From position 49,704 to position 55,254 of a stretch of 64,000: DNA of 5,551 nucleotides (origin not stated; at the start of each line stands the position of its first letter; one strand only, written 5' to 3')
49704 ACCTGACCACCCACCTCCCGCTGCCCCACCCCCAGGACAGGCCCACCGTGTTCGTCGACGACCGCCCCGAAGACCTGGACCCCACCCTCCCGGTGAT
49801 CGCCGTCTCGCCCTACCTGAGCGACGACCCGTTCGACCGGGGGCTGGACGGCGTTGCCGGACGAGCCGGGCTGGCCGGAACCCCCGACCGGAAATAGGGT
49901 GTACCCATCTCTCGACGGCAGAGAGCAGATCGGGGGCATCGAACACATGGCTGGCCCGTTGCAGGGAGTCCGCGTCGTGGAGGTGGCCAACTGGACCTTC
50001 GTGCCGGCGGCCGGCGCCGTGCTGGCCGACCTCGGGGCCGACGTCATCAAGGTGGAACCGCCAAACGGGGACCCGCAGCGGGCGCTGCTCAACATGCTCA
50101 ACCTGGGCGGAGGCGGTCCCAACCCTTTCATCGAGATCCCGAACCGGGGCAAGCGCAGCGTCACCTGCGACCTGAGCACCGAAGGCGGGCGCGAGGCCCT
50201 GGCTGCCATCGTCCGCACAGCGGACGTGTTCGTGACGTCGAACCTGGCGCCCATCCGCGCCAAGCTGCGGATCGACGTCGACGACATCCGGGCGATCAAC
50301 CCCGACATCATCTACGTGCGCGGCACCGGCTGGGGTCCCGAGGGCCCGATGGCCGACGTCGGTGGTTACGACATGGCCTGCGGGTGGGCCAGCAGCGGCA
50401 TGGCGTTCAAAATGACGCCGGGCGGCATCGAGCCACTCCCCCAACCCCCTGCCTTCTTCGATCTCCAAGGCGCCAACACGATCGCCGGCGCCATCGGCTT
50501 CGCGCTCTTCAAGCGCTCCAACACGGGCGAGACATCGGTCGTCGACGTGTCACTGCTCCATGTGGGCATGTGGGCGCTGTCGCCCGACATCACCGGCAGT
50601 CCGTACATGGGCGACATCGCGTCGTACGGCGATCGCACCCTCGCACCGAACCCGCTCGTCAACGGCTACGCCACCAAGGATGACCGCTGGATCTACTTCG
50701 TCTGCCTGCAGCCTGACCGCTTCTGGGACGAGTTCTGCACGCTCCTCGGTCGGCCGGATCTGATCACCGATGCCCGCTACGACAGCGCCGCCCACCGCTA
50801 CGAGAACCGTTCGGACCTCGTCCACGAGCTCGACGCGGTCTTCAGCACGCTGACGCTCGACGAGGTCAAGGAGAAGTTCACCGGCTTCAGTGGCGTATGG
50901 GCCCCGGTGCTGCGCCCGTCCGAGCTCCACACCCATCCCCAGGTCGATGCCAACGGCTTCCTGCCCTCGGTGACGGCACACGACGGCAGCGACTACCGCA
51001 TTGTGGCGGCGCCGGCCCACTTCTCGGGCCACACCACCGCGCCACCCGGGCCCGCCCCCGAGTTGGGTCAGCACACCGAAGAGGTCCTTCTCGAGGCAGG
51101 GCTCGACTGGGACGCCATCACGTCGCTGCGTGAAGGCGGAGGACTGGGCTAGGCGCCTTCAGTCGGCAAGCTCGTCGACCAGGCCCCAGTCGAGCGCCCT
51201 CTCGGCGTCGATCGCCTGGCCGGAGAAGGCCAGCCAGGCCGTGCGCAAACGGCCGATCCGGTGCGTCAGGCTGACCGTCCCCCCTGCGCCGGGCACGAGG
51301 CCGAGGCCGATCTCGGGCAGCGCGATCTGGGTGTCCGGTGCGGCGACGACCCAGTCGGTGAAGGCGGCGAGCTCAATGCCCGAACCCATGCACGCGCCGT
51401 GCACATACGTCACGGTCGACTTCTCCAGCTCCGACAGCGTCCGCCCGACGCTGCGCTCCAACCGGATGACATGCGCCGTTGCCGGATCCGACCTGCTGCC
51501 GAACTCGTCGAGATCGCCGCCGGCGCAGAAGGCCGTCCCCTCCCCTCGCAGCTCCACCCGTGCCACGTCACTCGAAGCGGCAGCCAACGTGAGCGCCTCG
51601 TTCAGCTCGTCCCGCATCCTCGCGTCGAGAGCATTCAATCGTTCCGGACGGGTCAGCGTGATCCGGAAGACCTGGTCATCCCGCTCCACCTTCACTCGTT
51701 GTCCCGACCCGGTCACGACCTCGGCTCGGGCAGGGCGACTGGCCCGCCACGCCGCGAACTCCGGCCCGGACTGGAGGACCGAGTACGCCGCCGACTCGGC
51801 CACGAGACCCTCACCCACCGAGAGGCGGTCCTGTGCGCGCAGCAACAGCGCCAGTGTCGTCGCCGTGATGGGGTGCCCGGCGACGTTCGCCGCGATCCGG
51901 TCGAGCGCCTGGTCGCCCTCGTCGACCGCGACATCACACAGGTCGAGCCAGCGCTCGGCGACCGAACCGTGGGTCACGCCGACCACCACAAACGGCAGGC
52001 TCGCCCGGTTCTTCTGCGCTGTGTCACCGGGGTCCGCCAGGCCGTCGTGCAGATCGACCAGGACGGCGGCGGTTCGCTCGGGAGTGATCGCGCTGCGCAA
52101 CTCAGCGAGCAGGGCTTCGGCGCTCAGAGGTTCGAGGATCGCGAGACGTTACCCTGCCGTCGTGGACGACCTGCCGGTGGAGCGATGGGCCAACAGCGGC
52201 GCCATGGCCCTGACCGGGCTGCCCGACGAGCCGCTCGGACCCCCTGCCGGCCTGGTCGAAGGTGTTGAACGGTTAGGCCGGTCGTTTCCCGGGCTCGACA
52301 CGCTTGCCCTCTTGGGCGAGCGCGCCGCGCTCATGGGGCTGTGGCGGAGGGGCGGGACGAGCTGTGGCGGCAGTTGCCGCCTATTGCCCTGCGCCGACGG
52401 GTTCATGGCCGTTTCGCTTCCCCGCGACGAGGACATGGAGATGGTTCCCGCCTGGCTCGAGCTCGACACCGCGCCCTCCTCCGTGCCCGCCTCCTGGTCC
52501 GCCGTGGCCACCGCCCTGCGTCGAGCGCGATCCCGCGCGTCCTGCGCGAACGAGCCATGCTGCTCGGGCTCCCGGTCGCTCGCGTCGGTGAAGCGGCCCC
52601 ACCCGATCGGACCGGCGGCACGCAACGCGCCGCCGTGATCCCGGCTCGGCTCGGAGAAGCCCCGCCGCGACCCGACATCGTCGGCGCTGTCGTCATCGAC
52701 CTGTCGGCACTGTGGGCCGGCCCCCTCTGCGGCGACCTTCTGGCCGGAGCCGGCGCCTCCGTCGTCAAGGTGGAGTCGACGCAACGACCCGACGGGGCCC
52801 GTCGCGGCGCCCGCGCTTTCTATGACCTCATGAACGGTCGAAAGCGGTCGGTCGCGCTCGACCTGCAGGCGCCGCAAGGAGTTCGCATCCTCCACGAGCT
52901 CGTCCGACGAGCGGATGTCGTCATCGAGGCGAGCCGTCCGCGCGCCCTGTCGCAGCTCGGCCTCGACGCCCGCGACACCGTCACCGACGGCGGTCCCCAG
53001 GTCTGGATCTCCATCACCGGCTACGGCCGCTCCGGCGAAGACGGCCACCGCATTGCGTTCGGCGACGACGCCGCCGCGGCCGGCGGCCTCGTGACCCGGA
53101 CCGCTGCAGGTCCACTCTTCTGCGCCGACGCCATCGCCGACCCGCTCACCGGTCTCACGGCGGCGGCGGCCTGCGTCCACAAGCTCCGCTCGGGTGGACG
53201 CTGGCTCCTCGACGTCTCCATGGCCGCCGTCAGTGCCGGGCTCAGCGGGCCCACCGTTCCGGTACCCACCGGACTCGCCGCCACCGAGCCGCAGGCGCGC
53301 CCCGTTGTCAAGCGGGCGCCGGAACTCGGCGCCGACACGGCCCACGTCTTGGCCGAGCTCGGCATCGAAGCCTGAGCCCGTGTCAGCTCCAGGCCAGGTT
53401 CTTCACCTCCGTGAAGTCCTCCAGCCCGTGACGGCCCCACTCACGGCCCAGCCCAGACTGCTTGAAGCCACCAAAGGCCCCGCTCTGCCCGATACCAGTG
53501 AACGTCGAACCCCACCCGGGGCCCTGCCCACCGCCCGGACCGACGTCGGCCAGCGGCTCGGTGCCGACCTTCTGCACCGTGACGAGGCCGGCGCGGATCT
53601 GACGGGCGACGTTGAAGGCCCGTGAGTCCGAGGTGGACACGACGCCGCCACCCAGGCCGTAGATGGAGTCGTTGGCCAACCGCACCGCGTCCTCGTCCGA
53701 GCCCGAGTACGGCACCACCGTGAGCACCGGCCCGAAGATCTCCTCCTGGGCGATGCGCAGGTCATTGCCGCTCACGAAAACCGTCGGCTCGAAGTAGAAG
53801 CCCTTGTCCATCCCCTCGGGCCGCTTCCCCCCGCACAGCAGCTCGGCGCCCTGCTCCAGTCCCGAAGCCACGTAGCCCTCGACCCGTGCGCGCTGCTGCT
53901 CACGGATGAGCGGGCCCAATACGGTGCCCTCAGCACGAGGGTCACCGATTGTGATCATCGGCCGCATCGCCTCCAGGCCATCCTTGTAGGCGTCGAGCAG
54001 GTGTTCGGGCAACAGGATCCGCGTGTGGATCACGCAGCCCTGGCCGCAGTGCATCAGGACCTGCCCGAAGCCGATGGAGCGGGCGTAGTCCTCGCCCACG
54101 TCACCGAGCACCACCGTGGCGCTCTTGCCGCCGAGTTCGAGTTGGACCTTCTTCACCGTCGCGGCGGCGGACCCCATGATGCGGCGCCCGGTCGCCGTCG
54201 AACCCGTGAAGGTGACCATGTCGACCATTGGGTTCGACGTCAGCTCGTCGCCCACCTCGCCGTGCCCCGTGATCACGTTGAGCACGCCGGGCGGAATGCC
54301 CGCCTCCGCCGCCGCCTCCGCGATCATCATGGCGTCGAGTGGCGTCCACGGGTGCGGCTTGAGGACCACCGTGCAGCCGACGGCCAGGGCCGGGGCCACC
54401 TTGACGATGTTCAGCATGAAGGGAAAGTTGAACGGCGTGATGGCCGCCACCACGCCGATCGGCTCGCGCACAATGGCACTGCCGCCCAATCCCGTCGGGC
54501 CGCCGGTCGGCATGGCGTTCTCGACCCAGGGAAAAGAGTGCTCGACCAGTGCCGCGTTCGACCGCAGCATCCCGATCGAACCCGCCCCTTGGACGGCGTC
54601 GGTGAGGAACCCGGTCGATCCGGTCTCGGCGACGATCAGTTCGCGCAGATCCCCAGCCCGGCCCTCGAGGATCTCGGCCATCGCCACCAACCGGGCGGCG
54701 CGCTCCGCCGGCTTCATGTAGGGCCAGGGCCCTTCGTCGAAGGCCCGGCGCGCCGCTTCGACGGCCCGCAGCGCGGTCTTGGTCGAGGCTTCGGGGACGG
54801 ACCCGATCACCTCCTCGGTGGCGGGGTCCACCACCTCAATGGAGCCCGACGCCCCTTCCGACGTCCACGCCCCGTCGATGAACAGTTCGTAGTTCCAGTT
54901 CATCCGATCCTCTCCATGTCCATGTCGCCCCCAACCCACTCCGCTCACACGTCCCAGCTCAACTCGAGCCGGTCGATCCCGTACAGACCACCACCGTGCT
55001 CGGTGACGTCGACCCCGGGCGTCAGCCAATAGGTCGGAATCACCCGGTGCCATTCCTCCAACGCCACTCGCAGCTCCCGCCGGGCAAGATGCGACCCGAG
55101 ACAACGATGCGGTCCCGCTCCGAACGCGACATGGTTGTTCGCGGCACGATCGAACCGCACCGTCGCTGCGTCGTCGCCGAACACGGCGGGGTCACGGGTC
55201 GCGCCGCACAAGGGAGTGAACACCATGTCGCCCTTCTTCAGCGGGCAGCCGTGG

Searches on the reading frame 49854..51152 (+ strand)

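Call 11: search_protein_families(library=pfam, proteins=[window:49854-51152:+], max_evalue=0.00001)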
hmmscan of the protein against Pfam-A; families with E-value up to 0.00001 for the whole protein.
window:49854-51152:+ (432 aa): 1 family
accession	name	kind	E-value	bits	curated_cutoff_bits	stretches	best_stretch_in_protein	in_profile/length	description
PF02515.22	CoA_transf_3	-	3.5e-87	293.3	23.3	1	36-408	1-366/366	CoA-transferase family III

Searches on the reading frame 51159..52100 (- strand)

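Call 12: search_protein_families(library=pfam, proteins=[window:51159-52100:-], max_evalue=0.00001)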
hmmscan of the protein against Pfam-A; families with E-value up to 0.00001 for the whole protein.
window:51159-52100:- (313 aa): 2 families
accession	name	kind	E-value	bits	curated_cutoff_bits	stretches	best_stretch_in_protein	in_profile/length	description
PF00378.25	ECH_1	-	4.5e-34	118.3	27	1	141-310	3-172/251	Enoyl-CoA hydratase/isomerase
PF16113.10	ECH_2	-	3e-32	112.9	27.2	1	146-310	3-170/335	Enoyl-CoA hydratase/isomerase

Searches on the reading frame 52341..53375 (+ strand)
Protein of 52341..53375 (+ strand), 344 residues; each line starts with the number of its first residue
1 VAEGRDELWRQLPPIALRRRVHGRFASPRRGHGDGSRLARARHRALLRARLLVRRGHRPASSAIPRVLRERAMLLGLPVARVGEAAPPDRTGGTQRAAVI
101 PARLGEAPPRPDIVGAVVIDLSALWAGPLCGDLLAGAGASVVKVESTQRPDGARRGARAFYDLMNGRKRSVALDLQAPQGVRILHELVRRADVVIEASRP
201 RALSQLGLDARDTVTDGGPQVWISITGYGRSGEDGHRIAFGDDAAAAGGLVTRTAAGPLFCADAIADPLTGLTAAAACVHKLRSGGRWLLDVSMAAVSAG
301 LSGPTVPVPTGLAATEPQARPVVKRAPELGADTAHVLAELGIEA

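Call 12: search_protein_families(library=pfam, proteins=[window:52341-53375:+], max_evalue=0.00001)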
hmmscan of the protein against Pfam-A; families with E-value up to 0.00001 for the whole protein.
window:52341-53375:+ (344 aa): 1 family
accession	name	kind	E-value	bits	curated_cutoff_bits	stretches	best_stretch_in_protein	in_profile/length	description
PF02515.22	CoA_transf_3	-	1.5e-38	133.4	23.3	1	115-313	3-211/366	CoA-transferase family III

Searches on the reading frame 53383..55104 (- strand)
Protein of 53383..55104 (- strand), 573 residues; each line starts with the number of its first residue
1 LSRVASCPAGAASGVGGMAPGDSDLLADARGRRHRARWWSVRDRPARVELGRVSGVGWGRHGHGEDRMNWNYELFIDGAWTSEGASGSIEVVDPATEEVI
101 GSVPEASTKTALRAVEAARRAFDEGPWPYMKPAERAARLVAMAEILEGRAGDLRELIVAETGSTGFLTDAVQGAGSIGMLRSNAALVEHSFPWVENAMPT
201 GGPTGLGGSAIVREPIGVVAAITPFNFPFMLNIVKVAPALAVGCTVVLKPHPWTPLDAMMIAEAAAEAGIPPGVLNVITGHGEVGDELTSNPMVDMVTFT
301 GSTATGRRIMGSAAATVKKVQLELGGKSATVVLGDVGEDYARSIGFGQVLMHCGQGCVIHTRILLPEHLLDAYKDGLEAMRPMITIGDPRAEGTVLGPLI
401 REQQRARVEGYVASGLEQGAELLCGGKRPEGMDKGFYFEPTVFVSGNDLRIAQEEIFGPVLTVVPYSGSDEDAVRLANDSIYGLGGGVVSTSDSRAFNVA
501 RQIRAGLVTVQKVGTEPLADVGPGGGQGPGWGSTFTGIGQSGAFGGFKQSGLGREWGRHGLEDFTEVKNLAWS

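Call 12: search_protein_families(library=pfam, proteins=[window:53383-55104:-], max_evalue=0.00001)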
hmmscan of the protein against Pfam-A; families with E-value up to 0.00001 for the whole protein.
window:53383-55104:- (573 aa): 1 family
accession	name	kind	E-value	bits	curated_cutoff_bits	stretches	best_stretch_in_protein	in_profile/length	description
PF00171.27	Aldedh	-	1.5e-134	449.5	23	1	81-526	2-437/461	Aldehyde dehydrogenase family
